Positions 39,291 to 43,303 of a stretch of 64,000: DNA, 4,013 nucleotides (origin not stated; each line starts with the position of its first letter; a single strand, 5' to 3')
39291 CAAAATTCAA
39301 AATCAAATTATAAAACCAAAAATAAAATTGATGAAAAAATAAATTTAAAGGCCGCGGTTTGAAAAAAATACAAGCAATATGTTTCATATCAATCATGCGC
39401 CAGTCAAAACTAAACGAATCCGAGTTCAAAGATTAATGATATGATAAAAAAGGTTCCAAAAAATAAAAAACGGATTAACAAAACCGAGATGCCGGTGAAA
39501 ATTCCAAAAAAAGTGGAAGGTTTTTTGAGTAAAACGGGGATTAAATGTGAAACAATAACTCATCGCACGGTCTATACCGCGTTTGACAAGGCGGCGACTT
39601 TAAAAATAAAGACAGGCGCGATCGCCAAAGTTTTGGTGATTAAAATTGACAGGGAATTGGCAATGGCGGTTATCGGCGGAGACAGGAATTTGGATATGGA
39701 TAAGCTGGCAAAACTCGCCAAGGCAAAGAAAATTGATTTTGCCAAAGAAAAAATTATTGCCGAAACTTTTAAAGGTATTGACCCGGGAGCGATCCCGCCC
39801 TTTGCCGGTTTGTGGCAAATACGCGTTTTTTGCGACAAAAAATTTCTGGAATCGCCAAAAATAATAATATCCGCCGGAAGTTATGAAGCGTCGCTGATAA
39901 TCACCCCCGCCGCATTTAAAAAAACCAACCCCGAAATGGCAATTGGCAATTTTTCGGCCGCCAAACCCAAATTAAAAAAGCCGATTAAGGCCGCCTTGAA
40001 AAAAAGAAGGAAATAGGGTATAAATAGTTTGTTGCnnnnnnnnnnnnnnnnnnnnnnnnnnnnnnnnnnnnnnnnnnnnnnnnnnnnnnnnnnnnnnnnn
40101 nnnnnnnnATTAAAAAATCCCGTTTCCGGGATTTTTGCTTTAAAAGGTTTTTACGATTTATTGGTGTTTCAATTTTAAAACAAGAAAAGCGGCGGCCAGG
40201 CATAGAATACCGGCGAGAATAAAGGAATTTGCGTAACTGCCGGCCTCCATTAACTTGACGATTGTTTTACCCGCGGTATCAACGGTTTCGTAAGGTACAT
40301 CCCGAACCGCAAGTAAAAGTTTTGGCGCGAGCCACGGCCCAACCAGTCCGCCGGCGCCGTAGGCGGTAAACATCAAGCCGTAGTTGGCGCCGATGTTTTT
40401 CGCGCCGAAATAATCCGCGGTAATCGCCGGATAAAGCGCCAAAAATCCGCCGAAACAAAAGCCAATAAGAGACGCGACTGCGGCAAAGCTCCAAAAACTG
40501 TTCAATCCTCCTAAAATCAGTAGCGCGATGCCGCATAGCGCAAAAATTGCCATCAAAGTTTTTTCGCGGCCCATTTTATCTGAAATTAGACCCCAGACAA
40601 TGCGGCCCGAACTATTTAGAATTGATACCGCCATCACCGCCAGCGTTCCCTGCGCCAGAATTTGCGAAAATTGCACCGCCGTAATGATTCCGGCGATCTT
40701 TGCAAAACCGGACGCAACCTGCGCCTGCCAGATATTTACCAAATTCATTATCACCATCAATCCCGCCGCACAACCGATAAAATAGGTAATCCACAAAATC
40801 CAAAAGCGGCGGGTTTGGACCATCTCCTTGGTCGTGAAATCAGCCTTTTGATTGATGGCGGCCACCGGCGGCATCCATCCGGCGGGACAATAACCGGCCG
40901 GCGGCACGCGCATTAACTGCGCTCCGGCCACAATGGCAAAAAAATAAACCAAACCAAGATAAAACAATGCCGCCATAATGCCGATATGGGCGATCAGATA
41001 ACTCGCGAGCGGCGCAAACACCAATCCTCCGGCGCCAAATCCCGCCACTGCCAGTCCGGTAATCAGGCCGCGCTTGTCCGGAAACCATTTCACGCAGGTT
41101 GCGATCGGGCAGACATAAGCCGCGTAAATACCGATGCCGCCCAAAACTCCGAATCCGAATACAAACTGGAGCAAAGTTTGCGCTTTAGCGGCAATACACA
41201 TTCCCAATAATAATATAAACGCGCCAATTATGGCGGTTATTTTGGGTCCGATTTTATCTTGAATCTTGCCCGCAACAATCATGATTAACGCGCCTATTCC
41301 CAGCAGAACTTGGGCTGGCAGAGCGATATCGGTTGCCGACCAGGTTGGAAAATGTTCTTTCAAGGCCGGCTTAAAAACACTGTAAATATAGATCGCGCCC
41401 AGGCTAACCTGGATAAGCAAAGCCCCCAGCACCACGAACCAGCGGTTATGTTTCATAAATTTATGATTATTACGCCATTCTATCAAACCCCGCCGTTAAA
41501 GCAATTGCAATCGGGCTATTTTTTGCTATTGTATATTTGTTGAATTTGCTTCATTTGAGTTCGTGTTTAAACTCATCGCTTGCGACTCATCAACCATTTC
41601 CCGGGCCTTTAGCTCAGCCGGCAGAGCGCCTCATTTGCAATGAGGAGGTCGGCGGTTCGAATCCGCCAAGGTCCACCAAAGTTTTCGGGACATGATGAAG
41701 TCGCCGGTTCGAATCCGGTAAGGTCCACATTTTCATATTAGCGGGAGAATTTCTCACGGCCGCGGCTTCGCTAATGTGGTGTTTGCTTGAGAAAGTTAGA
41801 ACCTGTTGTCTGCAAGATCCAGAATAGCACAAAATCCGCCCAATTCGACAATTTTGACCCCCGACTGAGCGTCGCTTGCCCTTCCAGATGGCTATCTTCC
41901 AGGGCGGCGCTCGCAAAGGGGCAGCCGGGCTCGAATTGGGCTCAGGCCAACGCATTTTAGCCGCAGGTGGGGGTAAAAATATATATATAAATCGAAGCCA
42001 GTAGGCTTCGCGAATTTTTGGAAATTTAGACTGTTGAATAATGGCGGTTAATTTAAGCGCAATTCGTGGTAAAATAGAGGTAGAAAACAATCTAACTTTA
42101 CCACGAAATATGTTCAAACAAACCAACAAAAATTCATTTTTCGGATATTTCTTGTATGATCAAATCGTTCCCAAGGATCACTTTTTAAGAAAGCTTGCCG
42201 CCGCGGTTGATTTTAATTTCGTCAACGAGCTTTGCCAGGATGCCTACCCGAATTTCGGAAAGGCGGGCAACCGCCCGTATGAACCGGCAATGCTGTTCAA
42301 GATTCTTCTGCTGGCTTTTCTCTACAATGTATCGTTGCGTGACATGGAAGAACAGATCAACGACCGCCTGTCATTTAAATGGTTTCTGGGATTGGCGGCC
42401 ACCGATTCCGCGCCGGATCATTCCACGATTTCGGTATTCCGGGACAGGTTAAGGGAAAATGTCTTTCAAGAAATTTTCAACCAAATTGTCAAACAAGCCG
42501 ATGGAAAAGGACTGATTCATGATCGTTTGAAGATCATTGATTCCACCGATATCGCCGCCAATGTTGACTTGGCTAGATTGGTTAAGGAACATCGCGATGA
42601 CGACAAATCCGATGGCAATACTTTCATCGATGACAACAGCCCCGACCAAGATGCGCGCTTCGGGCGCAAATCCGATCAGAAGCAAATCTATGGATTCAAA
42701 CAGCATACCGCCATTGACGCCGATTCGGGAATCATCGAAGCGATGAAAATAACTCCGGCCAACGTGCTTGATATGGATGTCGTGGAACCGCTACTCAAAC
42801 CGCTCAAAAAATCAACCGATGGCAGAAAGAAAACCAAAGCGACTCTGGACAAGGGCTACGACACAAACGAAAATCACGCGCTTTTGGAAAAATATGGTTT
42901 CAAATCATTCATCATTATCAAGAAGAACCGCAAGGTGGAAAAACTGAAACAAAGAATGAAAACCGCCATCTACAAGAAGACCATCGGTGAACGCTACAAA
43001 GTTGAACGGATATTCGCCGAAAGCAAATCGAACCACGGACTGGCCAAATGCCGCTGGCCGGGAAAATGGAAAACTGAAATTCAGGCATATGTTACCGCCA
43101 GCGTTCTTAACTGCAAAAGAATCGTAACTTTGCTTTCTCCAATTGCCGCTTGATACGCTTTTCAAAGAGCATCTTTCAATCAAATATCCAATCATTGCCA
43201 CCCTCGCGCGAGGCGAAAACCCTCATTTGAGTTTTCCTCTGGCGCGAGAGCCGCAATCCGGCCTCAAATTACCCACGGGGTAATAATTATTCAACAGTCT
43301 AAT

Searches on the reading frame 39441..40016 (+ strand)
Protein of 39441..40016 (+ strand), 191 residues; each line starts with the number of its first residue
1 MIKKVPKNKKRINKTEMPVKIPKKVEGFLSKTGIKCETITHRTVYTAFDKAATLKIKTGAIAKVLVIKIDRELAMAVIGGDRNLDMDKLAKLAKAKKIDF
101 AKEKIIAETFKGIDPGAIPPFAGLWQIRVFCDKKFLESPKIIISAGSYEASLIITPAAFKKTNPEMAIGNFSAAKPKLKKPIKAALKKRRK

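Call 3: search_protein_families(library=pfam, proteins=[window:39441-40016:+], max_evalue=0.01)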
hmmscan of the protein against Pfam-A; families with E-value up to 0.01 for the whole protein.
window:39441-40016:+ (191 aa): 1 family
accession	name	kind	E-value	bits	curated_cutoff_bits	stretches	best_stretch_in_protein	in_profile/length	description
PF04073.20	tRNA_edit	-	2.5e-24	86.1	25.5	1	41-161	1-122/123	Aminoacyl-tRNA editing domain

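Call 4: search_protein_families(library=padloc, proteins=[window:39441-40016:+], max_evalue=0.01)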
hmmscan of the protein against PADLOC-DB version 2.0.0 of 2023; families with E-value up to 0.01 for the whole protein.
window:39441-40016:+ (191 aa): 0 families

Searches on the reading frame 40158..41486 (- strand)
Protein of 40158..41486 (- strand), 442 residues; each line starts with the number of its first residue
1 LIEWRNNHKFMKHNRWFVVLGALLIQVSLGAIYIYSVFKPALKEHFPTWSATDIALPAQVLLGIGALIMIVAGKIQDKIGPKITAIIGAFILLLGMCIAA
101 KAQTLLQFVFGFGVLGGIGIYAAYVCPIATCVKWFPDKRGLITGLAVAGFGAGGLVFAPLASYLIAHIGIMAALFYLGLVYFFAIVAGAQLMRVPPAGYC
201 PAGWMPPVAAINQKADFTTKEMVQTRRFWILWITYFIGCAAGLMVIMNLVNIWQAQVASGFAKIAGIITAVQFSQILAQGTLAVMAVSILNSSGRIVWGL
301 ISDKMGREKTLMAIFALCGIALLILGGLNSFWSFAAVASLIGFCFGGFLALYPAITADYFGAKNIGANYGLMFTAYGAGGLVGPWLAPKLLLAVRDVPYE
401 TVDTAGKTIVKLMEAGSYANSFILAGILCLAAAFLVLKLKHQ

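Call 3: search_protein_families(library=pfam, proteins=[window:40158-41486:-], max_evalue=0.01)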
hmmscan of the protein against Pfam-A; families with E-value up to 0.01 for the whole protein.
window:40158-41486:- (442 aa): 3 families
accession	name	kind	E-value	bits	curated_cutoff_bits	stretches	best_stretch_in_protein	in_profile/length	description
PF07690.21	MFS_1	-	5.6e-34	118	33.4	2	28-266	8-236/347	Major Facilitator Superfamily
PF06813.19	Nodulin-like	-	5.3e-08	33.1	24.7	1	15-187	1-176/250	Nodulin-like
PF23262.1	NFD4_C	-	5.2e-06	26.9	27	1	219-440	10-206/215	NFD4, C-terminal domain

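Call 4: search_protein_families(library=padloc, proteins=[window:40158-41486:-], max_evalue=0.01)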
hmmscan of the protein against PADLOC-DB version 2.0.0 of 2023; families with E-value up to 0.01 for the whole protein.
window:40158-41486:- (442 aa): 0 families

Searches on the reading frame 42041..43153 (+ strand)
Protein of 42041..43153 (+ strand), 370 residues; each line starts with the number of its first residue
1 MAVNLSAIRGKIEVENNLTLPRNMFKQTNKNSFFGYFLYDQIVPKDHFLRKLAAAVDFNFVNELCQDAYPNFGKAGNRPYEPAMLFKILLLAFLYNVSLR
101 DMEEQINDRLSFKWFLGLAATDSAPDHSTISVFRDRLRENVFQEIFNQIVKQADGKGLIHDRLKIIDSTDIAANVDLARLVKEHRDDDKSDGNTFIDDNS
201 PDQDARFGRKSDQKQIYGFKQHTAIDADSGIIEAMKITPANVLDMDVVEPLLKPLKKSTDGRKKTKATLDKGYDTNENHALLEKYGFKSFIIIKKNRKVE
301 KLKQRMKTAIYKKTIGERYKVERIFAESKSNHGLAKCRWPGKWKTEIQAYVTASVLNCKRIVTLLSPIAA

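Call 3: search_protein_families(library=pfam, proteins=[window:42041-43153:+], max_evalue=0.01)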
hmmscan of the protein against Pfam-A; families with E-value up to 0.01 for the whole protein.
window:42041-43153:+ (370 aa): 4 families
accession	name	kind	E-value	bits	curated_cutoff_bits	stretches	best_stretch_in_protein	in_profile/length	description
PF05598.16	DUF772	-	7.3e-26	90.4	23.1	1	76-149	1-74/74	Transposase domain (DUF772)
PF01609.27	DDE_Tnp_1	-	7.9e-21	75.2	23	1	164-358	7-200/200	Transposase DDE domain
PF13751.12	DDE_Tnp_1_6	-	1.7e-07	32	25.1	1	296-361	58-124/125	Transposase DDE domain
PF13612.12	DDE_Tnp_1_3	-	6e-07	30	27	1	210-330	37-143/155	Transposase DDE domain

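Call 4: search_protein_families(library=padloc, proteins=[window:42041-43153:+], max_evalue=0.01)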
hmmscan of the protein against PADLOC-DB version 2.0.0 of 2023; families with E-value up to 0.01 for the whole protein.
window:42041-43153:+ (370 aa): 0 families

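Call 5: search_protein_families(library=ncbifam, proteins=[window:42041-43153:+], max_evalue=0.01)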
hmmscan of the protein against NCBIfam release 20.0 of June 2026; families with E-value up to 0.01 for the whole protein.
window:42041-43153:+ (370 aa): 8 families
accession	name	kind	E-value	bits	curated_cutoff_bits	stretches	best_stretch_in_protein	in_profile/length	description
NF033551.1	transpos_IS1182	equivalog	2e-71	241.4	270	3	29-183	5-158/488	IS1182 family transposase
NF033581.1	transpos_IS5_4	equivalog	1.4e-54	185.4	140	1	50-358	3-284/285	IS5 family transposase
NF033578.1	transpos_IS5_1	equivalog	3e-26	92.5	275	2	210-362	275-417/419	IS5 family transposase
NF033593.1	transpos_ISNCY_1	equivalog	2e-24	86.1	325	2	202-356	283-435/444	ISNCY family transposase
NF033579.1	transpos_IS5_2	equivalog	7.3e-19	68.3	140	2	213-333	134-263/289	IS5 family transposase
NF033580.1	transpos_IS5_3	equivalog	2.1e-16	60.3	110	1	125-337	57-237/258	IS5 family transposase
NF033592.1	transpos_IS4_1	equivalog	2.2e-14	53.3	115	1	71-313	18-222/332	IS4 family transposase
NF033520.1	transpos_IS982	equivalog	7e-12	45.5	130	1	142-337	55-220/243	IS982 family transposase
